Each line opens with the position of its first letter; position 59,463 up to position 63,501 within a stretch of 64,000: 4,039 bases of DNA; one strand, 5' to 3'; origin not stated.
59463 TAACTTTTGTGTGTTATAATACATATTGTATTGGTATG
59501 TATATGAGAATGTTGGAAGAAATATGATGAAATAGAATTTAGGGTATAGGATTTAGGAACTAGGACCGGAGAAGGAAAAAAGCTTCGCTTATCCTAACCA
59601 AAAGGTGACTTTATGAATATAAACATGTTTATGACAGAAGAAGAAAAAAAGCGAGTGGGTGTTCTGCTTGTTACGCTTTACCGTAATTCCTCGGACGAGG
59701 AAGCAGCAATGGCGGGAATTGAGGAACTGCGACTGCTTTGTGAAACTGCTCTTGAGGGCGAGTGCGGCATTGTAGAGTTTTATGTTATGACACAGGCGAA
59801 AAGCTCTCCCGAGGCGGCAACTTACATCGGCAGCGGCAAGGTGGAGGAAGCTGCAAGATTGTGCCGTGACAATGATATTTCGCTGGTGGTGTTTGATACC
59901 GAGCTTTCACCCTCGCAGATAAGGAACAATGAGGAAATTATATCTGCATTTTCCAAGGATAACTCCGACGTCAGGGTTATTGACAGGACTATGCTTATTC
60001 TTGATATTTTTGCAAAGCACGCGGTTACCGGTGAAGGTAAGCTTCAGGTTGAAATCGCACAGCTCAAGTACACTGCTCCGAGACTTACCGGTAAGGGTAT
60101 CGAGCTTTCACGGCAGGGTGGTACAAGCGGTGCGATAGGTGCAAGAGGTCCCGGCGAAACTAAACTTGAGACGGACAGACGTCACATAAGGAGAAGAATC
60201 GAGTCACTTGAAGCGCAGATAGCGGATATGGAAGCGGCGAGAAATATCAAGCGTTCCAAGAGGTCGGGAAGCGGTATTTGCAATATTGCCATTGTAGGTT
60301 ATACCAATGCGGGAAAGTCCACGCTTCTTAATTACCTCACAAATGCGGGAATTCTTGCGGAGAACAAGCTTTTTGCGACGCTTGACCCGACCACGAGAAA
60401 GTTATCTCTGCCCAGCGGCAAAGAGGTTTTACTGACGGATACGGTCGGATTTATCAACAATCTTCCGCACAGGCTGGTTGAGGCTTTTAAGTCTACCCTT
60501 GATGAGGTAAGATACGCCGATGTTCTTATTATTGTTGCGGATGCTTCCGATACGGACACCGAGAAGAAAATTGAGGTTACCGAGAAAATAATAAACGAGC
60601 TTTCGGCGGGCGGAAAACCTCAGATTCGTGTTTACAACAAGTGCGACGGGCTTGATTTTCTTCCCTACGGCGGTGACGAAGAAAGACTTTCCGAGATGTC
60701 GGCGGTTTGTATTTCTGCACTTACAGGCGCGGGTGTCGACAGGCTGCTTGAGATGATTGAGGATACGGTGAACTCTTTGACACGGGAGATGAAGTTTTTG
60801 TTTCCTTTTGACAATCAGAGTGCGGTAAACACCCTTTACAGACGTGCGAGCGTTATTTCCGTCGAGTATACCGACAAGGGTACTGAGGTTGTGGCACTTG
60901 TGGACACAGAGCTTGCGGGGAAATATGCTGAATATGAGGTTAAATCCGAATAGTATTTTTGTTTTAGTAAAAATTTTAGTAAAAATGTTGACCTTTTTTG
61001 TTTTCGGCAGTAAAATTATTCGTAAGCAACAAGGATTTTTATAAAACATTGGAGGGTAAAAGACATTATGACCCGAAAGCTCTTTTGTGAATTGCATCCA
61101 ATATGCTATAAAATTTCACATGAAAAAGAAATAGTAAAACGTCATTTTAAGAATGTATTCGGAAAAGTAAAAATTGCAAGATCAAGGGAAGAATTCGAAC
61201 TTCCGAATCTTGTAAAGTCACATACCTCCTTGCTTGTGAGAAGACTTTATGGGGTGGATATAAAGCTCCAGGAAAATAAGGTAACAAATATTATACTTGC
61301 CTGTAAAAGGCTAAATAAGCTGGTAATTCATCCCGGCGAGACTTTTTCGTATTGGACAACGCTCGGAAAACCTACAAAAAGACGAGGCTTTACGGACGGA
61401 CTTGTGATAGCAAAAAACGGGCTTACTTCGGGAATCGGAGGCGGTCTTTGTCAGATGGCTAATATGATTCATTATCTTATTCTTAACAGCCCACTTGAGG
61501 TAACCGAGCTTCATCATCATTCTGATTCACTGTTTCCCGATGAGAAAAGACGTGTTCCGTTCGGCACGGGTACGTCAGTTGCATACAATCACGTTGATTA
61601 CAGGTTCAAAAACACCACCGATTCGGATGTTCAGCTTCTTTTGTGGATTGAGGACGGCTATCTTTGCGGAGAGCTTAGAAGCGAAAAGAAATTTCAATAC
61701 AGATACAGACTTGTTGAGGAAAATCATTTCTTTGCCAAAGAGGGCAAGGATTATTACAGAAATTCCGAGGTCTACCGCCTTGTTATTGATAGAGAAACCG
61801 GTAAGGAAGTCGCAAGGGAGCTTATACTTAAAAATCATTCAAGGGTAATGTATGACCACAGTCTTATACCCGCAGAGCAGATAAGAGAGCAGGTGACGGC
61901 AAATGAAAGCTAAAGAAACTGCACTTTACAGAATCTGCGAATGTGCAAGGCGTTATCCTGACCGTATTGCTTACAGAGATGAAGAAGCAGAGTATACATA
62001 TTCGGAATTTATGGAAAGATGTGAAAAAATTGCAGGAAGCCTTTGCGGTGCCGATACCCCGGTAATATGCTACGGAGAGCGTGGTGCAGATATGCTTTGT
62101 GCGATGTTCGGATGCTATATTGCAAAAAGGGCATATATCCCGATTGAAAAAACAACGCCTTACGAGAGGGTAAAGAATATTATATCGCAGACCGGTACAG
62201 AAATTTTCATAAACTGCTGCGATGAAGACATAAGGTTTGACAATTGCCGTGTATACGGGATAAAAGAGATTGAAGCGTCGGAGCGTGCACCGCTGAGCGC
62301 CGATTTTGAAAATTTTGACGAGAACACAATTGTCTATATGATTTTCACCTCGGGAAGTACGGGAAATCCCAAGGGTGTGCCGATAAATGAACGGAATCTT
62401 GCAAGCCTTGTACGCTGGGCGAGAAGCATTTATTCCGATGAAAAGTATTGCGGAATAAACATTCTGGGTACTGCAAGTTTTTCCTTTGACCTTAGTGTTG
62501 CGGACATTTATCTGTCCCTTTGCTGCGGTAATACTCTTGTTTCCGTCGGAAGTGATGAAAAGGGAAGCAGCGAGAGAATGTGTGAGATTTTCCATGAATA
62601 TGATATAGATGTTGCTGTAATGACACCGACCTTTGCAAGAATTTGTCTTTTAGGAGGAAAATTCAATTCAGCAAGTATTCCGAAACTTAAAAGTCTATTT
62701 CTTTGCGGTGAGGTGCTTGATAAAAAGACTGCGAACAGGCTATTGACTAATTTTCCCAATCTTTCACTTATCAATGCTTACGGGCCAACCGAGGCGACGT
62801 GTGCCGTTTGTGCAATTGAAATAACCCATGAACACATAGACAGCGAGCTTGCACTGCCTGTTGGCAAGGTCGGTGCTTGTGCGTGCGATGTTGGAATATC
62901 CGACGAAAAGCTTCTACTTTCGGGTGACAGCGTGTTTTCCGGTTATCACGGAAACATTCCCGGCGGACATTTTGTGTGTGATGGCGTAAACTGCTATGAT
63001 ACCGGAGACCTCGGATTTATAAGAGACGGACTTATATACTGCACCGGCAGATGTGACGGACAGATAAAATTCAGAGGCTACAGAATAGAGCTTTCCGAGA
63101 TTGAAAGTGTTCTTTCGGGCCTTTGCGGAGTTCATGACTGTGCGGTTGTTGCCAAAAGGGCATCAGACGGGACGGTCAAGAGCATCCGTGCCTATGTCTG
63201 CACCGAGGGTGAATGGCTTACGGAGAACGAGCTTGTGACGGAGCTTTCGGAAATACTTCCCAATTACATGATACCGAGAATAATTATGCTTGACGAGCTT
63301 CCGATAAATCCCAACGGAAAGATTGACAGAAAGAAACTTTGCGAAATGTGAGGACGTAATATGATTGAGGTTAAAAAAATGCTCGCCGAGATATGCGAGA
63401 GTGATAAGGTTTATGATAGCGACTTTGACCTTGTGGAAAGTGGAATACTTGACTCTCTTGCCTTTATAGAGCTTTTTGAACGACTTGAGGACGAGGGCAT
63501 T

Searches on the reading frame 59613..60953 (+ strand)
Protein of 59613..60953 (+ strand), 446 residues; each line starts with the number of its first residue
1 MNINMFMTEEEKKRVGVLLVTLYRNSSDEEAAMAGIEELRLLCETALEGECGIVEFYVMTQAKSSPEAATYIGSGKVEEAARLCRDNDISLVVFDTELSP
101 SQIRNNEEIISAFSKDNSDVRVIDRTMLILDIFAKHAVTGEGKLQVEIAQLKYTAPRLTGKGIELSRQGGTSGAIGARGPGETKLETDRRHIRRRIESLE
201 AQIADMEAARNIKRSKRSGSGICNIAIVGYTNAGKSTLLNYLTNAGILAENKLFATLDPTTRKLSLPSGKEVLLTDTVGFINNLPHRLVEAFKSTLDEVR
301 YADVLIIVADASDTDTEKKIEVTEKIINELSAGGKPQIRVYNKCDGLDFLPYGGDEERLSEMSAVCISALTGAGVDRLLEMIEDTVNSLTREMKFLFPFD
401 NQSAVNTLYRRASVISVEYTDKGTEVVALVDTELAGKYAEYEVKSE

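Call 85: search_protein_families(library=pfam, proteins=[window:59613-60953:+], max_evalue=0.00001)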
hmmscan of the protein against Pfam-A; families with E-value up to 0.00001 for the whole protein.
window:59613-60953:+ (446 aa): 6 families
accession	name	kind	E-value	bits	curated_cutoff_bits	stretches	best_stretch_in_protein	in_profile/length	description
PF16360.10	GTP-bdg_M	-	5.3e-28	97.8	29.5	1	136-217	1-79/79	GTP-binding GTPase Middle Region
PF13167.11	GTP-bdg_N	-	6.2e-23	81.6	25.4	1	36-134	4-89/89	GTP-binding GTPase N-terminal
PF01926.29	MMR_HSR1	-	3e-21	76.1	21.9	1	224-343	1-113/113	50S ribosome-binding GTPase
PF00009.33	GTP_EFTU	-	3.4e-07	30.5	26.5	0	299-386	90-186/188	Elongation factor Tu GTP binding domain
PF19275.4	HflX_C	-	7.5e-07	29.6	26.4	1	363-427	11-75/102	HflX C-terminal domain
PF02421.24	FeoB_N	-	7.5e-06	26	27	0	224-381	2-155/156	Ferrous iron transport protein B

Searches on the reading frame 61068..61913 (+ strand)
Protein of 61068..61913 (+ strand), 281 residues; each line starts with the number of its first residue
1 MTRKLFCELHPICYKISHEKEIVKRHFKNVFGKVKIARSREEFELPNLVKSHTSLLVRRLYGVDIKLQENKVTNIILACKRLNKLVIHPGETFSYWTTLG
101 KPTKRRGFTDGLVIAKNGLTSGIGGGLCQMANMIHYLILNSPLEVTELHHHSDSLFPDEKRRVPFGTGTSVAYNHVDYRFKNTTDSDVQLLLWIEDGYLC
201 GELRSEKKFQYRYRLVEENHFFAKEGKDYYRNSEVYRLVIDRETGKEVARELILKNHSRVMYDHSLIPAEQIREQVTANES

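Call 85: search_protein_families(library=pfam, proteins=[window:61068-61913:+], max_evalue=0.00001)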
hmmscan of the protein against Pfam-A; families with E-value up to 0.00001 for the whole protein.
window:61068-61913:+ (281 aa): 1 family
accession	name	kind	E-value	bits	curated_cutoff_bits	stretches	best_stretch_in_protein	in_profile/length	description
PF04294.18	VanW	-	2.4e-38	131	27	1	70-203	1-129/130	VanW like protein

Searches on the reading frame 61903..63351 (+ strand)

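Call 85: search_protein_families(library=pfam, proteins=[window:61903-63351:+], max_evalue=0.00001)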
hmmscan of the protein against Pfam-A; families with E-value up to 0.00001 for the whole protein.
window:61903-63351:+ (482 aa): 2 families
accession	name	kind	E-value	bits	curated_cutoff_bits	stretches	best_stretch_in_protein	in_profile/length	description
PF00501.34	AMP-binding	-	3.4e-52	178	29.9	1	14-348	4-383/384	AMP-binding enzyme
PF13193.12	AMP-binding_C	-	2.7e-08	35.1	24.5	1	399-473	1-76/76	AMP-binding enzyme C-terminal domain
